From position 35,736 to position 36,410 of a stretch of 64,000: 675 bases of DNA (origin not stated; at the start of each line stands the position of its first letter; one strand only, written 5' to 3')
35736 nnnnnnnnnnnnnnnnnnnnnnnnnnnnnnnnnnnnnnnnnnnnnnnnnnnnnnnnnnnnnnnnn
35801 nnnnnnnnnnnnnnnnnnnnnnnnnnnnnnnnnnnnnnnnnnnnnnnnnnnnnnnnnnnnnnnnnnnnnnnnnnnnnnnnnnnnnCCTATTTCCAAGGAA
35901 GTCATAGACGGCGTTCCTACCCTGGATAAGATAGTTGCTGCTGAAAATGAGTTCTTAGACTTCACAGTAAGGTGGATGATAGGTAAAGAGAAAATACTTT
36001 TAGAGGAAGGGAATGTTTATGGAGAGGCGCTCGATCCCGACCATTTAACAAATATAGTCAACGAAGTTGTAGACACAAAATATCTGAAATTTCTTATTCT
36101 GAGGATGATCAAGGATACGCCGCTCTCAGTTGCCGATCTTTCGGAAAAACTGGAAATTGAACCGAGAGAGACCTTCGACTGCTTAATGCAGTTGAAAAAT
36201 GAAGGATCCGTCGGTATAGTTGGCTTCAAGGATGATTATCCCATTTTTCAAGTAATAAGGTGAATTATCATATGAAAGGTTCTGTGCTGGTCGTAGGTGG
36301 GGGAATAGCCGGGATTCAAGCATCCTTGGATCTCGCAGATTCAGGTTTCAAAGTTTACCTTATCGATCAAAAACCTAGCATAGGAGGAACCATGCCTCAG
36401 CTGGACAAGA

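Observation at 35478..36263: MvhD carrying a winged-helix-like C-terminal extension, placed between the two long hdrA genes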

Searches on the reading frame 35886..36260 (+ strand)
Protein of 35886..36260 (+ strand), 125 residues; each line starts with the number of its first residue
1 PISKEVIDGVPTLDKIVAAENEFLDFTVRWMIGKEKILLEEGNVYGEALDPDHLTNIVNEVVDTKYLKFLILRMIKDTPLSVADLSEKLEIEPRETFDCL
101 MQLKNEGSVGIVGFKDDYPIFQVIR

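Call 4: search_protein_families(library=ncbifam, proteins=[window:35898-36260:+], max_evalue=1)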
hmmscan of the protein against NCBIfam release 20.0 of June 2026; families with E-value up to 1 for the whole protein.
window:35898-36260:+ (121 aa): 0 families

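Call 5: search_protein_families(library=pfam, proteins=[window:35886-36260:+], max_evalue=10)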
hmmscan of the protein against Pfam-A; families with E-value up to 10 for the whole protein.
window:35886-36260:+ (125 aa): 5 families
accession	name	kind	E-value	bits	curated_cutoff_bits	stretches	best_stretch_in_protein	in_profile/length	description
PF21476.4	PF0610-like_N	-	0.0094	16.6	33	1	71-95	6-30/50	PF0610-like, N-terminal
PF01022.26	HTH_5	-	0.16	12.3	22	1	70-93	6-29/47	Bacterial regulatory protein, arsR family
PF06969.22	HemN_C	-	0.18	12.4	24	1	64-107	5-49/67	HemN C-terminal domain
PF21128.4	MCM4_WHD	-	0.24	11.9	24.4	1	88-113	41-66/75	MCM4, winged helix domain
PF12802.13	MarR_2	-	0.26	11.9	27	1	67-92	6-33/61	MarR family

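Call 30: search_solved_structures(query=A2, max_evalue=0.1, show_alignments=2)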
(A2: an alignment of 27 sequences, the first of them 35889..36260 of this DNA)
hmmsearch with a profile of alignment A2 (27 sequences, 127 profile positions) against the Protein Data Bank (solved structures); distinct sequences matched with E-value up to 0.1: 62 (the best 60 are shown).
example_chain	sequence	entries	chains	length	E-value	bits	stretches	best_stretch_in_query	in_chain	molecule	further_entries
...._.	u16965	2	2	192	1.7e-08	37.5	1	64-115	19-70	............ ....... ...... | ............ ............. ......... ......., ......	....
4k2e_A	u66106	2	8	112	2.7e-07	33.6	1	65-121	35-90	Transcriptional activator HlyU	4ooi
3jth_A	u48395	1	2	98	7.9e-07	32.1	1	63-122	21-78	Transcription activator HlyU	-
5znx_A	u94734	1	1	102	8.7e-07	31.9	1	63-122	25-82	Transcriptional activator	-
2p4w_A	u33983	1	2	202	5.5e-06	29.4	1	51-109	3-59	Transcriptional regulatory protein arsR family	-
9sgv_A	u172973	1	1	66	0.00012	25.1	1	67-108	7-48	Ap3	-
4ggg_A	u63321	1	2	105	0.00017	24.5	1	64-121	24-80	Repressor protein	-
1r1u_A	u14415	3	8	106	0.00025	24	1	64-121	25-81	repressor protein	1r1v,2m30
2kjb_A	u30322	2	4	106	0.00026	24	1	64-121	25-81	CzrA protein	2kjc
6cdb_A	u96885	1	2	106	0.00032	23.6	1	64-121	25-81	ArsR family transcriptional regulator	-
6cda_A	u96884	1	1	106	0.00053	22.9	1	64-121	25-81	ArsR family transcriptional regulator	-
2lkp_A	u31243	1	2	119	0.00056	22.9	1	67-121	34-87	HTH-type transcriptional regulator NmtR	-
6jmi_A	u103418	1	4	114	0.00067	22.6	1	66-121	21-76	Uncharacterized HTH-type transcriptional regulator Rv0081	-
3bdd_A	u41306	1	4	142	0.00086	22.3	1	44-109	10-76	Regulatory protein MarR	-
5e4r_A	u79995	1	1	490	0.00099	22.1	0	47-114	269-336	Ketol-acid reductoisomerase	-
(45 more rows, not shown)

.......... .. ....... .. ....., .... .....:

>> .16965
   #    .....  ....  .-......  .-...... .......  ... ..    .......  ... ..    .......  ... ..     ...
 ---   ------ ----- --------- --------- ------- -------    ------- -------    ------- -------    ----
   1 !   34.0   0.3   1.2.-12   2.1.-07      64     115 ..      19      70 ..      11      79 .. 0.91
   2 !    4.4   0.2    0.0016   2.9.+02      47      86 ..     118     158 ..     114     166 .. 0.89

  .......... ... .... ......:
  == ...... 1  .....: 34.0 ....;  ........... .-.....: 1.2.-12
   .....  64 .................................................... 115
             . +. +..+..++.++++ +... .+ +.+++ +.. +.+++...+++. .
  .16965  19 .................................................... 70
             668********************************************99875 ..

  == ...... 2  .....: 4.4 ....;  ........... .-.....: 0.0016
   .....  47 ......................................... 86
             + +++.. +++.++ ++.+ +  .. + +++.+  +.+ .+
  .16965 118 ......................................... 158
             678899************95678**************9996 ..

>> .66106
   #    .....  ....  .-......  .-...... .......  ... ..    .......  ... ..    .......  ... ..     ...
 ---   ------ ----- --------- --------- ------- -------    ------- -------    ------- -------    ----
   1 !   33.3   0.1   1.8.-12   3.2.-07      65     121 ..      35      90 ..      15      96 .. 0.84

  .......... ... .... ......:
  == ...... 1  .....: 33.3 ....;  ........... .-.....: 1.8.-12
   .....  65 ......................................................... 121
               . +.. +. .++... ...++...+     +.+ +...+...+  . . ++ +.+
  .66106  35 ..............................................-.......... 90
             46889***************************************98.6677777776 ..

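Call 31: find_homologous_proteins(query=A2)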
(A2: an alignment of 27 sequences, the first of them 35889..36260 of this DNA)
Query A2 (27 sequences) (124 aa, profile of the alignment): 29 proteins with E <= 0.001 among 1818 candidates.
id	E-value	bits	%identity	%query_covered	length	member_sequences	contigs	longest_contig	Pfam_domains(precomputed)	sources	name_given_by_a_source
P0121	5.2e-45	170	30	81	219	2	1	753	PF21476.5,PF02662.22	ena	-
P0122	5.2e-44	167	32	90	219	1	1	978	PF02662.22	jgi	jgi:coenzyme F420-reducing hydrogenase delta subunit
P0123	4.0e-43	164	32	85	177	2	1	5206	PF02662.22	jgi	jgi:NADH-quinone oxidoreductase subunit E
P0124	9.0e-42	160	28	97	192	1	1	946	PF21476.5,PF02662.22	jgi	jgi:NADH-quinone oxidoreductase subunit E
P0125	1.5e-41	159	32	86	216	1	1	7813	PF02662.22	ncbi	-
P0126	1.6e-41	159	32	90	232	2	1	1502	PF02662.22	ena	-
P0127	2.4e-41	158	31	88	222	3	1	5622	PF12840.14,PF21476.5,PF02662.22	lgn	-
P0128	1.2e-40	156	27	87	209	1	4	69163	PF02662.22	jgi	jgi:predicted transcriptional regulator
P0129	2.2e-39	152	31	85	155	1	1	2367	-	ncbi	-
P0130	3.8e-39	151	32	84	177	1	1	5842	PF02662.22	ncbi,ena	-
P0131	5.8e-39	151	31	78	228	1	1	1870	PF02662.22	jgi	jgi:F420-non-reducing hydrogenase iron-sulfur subunit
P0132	6.1e-39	151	29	90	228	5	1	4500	PF02662.22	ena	-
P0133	1.7e-36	143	34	88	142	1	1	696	-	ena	-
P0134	8.7e-35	137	33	81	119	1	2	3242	PF21476.5,PF12802.14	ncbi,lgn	ncbi:MAG: winged helix-turn-helix domain-containing protein [Fidelibacterota bacterium]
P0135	1.4e-34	136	33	90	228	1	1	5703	PF02662.22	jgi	jgi:coenzyme F420-reducing hydrogenase delta subunit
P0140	2.6e-30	123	27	89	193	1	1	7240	PF02662.22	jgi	jgi:NADH-quinone oxidoreductase subunit E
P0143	8.7e-28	114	26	90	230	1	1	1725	PF02662.22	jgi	jgi:F420-non-reducing hydrogenase iron-sulfur subunit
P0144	1.8e-27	113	22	90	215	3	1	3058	PF02662.22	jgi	jgi:coenzyme F420-reducing hydrogenase delta subunit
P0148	2.4e-22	97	28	79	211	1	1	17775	PF02662.22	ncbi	-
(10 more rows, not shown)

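Call 36: find_related_loci(query=A3, collection=genome_contigs, flank=8000)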
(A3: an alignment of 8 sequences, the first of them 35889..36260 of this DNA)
Query A3 (124 aa) in genome_contigs; peptide patterns used: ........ (x = any residue, [..] = any of these).
41 stretches matched a pattern; 33 encode a relative of the query (tblastn E <= 1e-3); 33 distinct loci.
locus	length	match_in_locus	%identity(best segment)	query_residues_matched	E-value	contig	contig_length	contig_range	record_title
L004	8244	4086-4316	44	12-88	4e-19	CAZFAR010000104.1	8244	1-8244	MAG TPA_asm: uncultured Thermococci archaeon isolate binchicken_co383_170 genome assembly, contig: NODE_3366_length_8244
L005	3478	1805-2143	30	12-124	4e-18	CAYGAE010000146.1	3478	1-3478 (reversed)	MAG TPA_asm: uncultured Candidatus Bathyarchaeia archaeon isolate ERP108616_co2_64 genome assembly, contig: NODE_64794_l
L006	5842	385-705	32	17-123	1e-16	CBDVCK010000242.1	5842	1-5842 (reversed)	MAG TPA_asm: uncultured Thermoplasmata archaeon isolate SRR22302367_concoct_124 genome assembly, contig: ERZ26661968.101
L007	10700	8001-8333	33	14-124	2e-16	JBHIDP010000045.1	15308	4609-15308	MAG: Anaerolineae bacterium isolate b3.sp3_bin.44 NODE_1151_length_15308_cov_17.755065, whole genome shotgun sequence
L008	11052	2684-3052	27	1-124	4e-16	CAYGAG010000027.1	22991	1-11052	MAG TPA_asm: uncultured Candidatus Bathyarchaeia archaeon isolate ERP108616_co2_98 genome assembly, contig: NODE_3124_le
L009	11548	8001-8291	31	27-123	7e-16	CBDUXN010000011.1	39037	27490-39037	MAG TPA_asm: uncultured Thermoplasmata archaeon isolate SRR22302370_concoct_146 genome assembly, contig: ERZ25074855.556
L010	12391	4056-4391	30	12-123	8e-16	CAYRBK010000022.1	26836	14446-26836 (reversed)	MAG TPA_asm: uncultured Candidatus Bathyarchaeia archaeon isolate binchicken_co124_317 genome assembly, contig: NODE_677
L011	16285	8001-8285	32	27-121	9e-16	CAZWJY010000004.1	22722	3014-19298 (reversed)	MAG TPA_asm: uncultured bacterium isolate binchicken_co349_111 genome assembly, contig: NODE_485_length_22722_cov_20.300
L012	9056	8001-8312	33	20-123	8e-16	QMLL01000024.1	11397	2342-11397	MAG: Deltaproteobacteria bacterium isolate B119_G9 B119_Guay9_scaffold_06408, whole genome shotgun sequence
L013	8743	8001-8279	37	20-112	4e-15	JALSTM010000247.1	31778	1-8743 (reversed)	MAG: Desulfobacterales bacterium isolate 356-308_metabat2_scaf2bin.107 356-308_scaffold_759_c1, whole genome shotgun seq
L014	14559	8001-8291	31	24-120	6e-15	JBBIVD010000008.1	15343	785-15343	MAG: Candidatus Bathyarchaeota archaeon isolate PLS170224_bin_69 NODE_965_length_15343_cov_3.136512, whole genome shotgu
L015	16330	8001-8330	27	15-124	2e-14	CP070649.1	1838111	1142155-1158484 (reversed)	MAG: Candidatus Bathyarchaeota archaeon isolate bin87 chromosome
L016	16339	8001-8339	28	12-124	2e-14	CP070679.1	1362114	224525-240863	MAG: Candidatus Bathyarchaeota archaeon isolate bin695 chromosome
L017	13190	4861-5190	25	14-123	4e-17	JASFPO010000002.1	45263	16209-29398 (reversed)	MAG: Candidatus Bathyarchaeota archaeon isolate D0819M58metaG_Bin_753 D0819M58metaG_FD_scaffold_22_c1, whole genome shot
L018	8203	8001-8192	39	28-91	3e-13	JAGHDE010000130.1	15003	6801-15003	MAG: Proteobacteria bacterium isolate AUK300 PB_MBMC_254_c_000000000043, whole genome shotgun sequence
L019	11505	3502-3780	31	20-112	1e-12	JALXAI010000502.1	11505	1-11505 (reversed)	MAG: Desulfobacterales bacterium isolate T2_metabat1_scaf2bin.254 T2_NODE_6893_length_11505_cov_3.934523, whole genome s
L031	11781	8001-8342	28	3-123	1e-9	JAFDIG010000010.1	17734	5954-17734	MAG: Deltaproteobacteria bacterium isolate Meg22_1214_Bin_77 Meg22_1214_Bin_77_scaffold_10411, whole genome shotgun sequ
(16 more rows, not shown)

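Call 40: predict_structure(alignment_id=A2)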
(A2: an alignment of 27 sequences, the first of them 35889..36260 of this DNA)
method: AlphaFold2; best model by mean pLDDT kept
length: 124 residues; sequences in the alignment: 27
mean_pLDDT: 84.7   pTM: 0.70
mean pLDDT of the five models: 84.7, 83.9, 83.9, 82.7, 77.3
residues with pLDDT >= 90: 59; 70-90: 47; 50-70: 10; < 50: 8
segments of 3 or more residues with pLDDT < 50: 1-7
pLDDT, mean of each block of 10 residues (from residue 1): 42 70 75 85 86 88 91 95 95 96 96 95 90
secondary structure, 60 per line:
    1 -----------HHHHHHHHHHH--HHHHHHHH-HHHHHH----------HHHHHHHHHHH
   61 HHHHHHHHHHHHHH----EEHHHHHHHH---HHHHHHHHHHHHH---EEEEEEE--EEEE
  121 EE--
elements in order: H12-22 H25-32 H34-39 H50-74 H81-88 H92-104 E108-114 E117-122

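Call 42: fold_search(model_id=the predicted structure, library=pdb)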
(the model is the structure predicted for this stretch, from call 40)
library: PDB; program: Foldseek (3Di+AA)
matches with E <= 10: 1748; with E <= 0.001: 0
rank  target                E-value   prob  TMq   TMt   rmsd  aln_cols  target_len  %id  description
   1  3jth_B                5.2e-03  1.00  0.45  0.59   7.8        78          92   18  Crystal structure of a transcriptional regulator HlyU from Vibrio vulnificus CMCP6 (released 2010-03-16)
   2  6cdb_A                6.7e-03  1.00  0.44  0.55   7.7        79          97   18  Crystal Structure of V66L CzrA in the Zn(II)bound state (released 2018-07-11)
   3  4ooi_B                7.1e-03  1.00  0.44  0.56   7.7        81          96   20  Reduced HlyU from Vibrio cholerae N16961 (released 2014-12-31)
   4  3jth_A                7.6e-03  1.00  0.45  0.57   7.8        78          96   23  Crystal structure of a transcriptional regulator HlyU from Vibrio vulnificus CMCP6 (released 2010-03-16)
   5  5yi1                  8.6e-03  1.00  0.45  0.43   6.2        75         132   16  Structure of Lactococcus lactis ZitR, C30AH42A mutant in apo form (released 2017-12-06)
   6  8ova_AU               8.6e-03  1.00  0.35  0.56   7.0        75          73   15  CRYO-EM STRUCTURE OF TRYPANOSOMA BRUCEI PROCYCLIC FORM 80S RIBOSOME : PARENTAL STRAIN (released 2023-11-29)
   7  7qiy_P                9.1e-03  1.00  0.37  0.59   2.5        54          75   20  Specific features and methylation sites of a plant ribosome. 40S head ribosomal subunit. (released 2022-06-15)
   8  3cuo_C                9.1e-03  1.00  0.41  0.52   8.4        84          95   15  Crystal structure of the predicted DNA-binding transcriptional regulator from E. coli (released 2008-06-17)
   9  6owh                  9.1e-03  0.99  0.39  0.20  10.6       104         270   15  Crystal structure of MYST acetyltransferase domain in complex with inhibitor 92 (released 2020-04-01)
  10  4omz_B                1.0e-02  1.00  0.43  0.54   6.8        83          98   14  Crystal Structure of NolR from Sinorhizobium fredii (released 2014-04-16)
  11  3cuo_D                1.0e-02  1.00  0.40  0.51   7.1        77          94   14  Crystal structure of the predicted DNA-binding transcriptional regulator from E. coli (released 2008-06-17)
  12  1smt_A                1.1e-02  1.00  0.43  0.54   8.0        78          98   17  SMTB REPRESSOR FROM SYNECHOCOCCUS PCC7942 (released 1997-12-03)
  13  8auv_I                1.1e-02  1.00  0.33  0.53   6.8        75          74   19  Cryo-EM structure of the plant 40S subunit (released 2023-06-07)
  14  1qbj_C                1.2e-02  1.00  0.45  0.80   1.7        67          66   18  CRYSTAL STRUCTURE OF THE ZALPHA Z-DNA COMPLEX (released 1999-07-02)
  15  4k2e_B                1.2e-02  1.00  0.44  0.58   7.4        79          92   22  HlyU from Vibrio cholerae N16961 (released 2014-04-30)
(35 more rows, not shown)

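Call 47: search_protein_families(library=pfam, proteins=[L012:2614-4017:+, L013:2554-4026:+, L019:7326-8273:+, L019:8315-9373:+, L019:9381-10220:+, L031:926-1795:+, L031:1782-2762:+, L031:2800-5004:+, L031:5076-6428:+], max_evalue=0.00001)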
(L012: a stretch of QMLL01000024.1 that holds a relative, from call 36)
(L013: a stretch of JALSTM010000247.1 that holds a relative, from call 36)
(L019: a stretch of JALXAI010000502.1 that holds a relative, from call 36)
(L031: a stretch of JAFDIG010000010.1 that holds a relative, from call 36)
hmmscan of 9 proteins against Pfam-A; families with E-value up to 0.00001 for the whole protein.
L012:2614-4017:+ (468 aa): 10 families
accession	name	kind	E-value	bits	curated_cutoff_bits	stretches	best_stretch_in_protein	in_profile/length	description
PF00158.32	Sigma54_activat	-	3.5e-72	242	20.2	1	161-327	1-167/168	Sigma-54 interaction domain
PF25601.1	AAA_lid_14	-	6.4e-23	80.8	27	1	333-416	1-84/87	AAA+ ATPase lid domain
PF14532.12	Sigma54_activ_2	-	4.3e-19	69.6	25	1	162-332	1-138/138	Sigma-54 interaction domain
PF13426.13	PAS_9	-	8.6e-15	55.3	27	1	33-137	1-103/103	PAS domain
PF00989.32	PAS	-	7.8e-13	48.9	22.6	1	25-129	3-107/113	PAS fold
PF02954.25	HTH_8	-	4.7e-11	42.7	22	1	428-462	8-42/42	Bacterial regulatory protein, Fis family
PF08448.16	PAS_4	-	2.9e-10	40.8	23.1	1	30-137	2-107/110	PAS fold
PF13188.13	PAS_8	-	9.6e-08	32.1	21.8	1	27-68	5-43/65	PAS domain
PF07728.20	AAA_5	-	2.8e-06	27.8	22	1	184-293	1-106/139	AAA domain (dynein-related subfamily)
PF08447.18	PAS_3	-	6.9e-06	26.7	25.6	0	45-125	1-82/89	PAS fold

L013:2554-4026:+ (491 aa): 8 families
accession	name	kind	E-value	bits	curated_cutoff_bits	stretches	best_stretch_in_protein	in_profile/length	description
PF00158.32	Sigma54_activat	-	1e-71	240.5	20.2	1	182-348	1-167/168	Sigma-54 interaction domain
PF25601.1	AAA_lid_14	-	1.1e-22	80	27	1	354-438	1-85/87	AAA+ ATPase lid domain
PF14532.12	Sigma54_activ_2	-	1.7e-18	67.6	25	1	183-353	1-138/138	Sigma-54 interaction domain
PF13426.13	PAS_9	-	1.2e-13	51.6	27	1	54-158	1-103/103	PAS domain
PF00989.32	PAS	-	2.6e-11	44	22.6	1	46-150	3-107/113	PAS fold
PF02954.25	HTH_8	-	4.4e-11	42.8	22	1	449-483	8-42/42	Bacterial regulatory protein, Fis family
PF08448.16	PAS_4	-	5.2e-10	40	23.1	1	51-158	2-107/110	PAS fold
PF13188.13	PAS_8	-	4.2e-06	26.9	21.8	0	48-92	5-50/65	PAS domain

L019:7326-8273:+ (316 aa): 1 family
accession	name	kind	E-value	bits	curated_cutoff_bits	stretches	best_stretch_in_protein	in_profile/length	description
PF13183.11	Fer4_8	-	2.4e-06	28.4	27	1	204-272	3-68/68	4Fe-4S dicluster domain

L019:8315-9373:+ (353 aa): 6 families
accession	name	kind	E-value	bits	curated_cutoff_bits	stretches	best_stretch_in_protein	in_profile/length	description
PF17179.9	Fer4_22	-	1.4e-33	116.1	27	1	242-335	2-95/95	4Fe-4S dicluster domain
PF13237.11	Fer4_10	-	1.8e-07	31.4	25.5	0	319-343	7-36/53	4Fe-4S dicluster domain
PF00037.32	Fer4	-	7.5e-07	29.2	21.1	0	241-254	7-20/24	4Fe-4S binding domain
PF12797.12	Fer4_2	-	1.1e-06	28.7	24.5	0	241-254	9-22/22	4Fe-4S binding domain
PF13534.11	Fer4_17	-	1.5e-06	29.1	22.2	0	241-256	1-16/61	4Fe-4S dicluster domain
PF13183.11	Fer4_8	-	4.4e-06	27.6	27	0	241-335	4-68/68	4Fe-4S dicluster domain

L019:9381-10220:+ (280 aa): 3 families
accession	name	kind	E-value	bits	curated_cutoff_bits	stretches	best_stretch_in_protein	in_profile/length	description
PF00175.26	NAD_binding_1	-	3.6e-14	53.8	22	1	118-222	2-107/109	Oxidoreductase NAD-binding domain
PF10418.14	DHODB_Fe-S_bind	-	2.6e-11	43.5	23.9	1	241-273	1-40/41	Iron-sulfur cluster binding domain of dihydroorotate dehydrogenase B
PF00970.30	FAD_binding_6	-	7.3e-06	26.7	21.1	0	25-104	13-97/99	Oxidoreductase FAD-binding domain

L031:926-1795:+ (290 aa): 2 families
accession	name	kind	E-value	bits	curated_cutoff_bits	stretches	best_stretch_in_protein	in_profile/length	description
PF02882.25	THF_DHG_CYH_C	-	4.9e-69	231.2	27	1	124-283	1-157/160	Tetrahydrofolate dehydrogenase/cyclohydrolase, NAD(P)-binding domain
PF00763.28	THF_DHG_CYH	-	4.9e-46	156.2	32.8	1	6-121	1-115/115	Tetrahydrofolate dehydrogenase/cyclohydrolase, catalytic domain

L031:1782-2762:+ (327 aa): 1 family
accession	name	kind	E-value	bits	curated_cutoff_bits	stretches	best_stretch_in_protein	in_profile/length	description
PF03599.22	CdhD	-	3.4e-50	171.3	24.8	1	27-309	1-242/387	CO dehydrogenase/acetyl-CoA synthase delta subunit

L031:2800-5004:+ (735 aa): 3 families
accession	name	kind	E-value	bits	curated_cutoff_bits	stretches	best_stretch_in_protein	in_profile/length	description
PF19436.4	ACS_CODH_B_C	-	1.6e-123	411.4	25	1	492-735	1-245/245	ACS/CODH beta subunit C-terminal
PF03598.20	CdhC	-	1.4e-64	217.1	24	1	327-481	1-155/155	CO dehydrogenase/acetyl-CoA synthase complex beta subunit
PF18537.6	CODH_A_N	-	4.4e-25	87.9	32.2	1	22-110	2-83/83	Carbon monoxide dehydrogenase subunit alpha N-terminal domain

L031:5076-6428:+ (451 aa): 2 families
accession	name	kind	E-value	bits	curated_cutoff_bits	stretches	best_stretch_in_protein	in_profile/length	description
PF03599.22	CdhD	-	1.2e-100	337.4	24.8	1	64-443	2-386/387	CO dehydrogenase/acetyl-CoA synthase delta subunit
PF04060.18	FeS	-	1.3e-14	54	23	1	12-44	1-33/33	Putative Fe-S cluster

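Call 56: find_encoding_contigs(protein=P0144, flank=5000, max_places=3)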
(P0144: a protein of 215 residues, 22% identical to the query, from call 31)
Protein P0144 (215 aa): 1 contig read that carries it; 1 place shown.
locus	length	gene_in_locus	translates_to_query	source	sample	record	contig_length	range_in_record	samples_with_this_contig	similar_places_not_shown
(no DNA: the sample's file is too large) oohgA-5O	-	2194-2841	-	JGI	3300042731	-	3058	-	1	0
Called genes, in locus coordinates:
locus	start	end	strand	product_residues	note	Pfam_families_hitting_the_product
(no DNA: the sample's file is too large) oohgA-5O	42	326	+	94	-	-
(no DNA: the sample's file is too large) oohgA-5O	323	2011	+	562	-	PF00890:FAD_binding_2 (weak), PF07992:Pyr_redox_2, PF12831:FAD_oxidored, PF13450:NAD_binding_8, PF00037:Fer4 (weak), PF12837:Fer4_6 (weak), PF13237:Fer4_10, PF12838:Fer4_7, +11 more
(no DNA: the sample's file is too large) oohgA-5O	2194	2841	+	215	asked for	PF02662:FlpD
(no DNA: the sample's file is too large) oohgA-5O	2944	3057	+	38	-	?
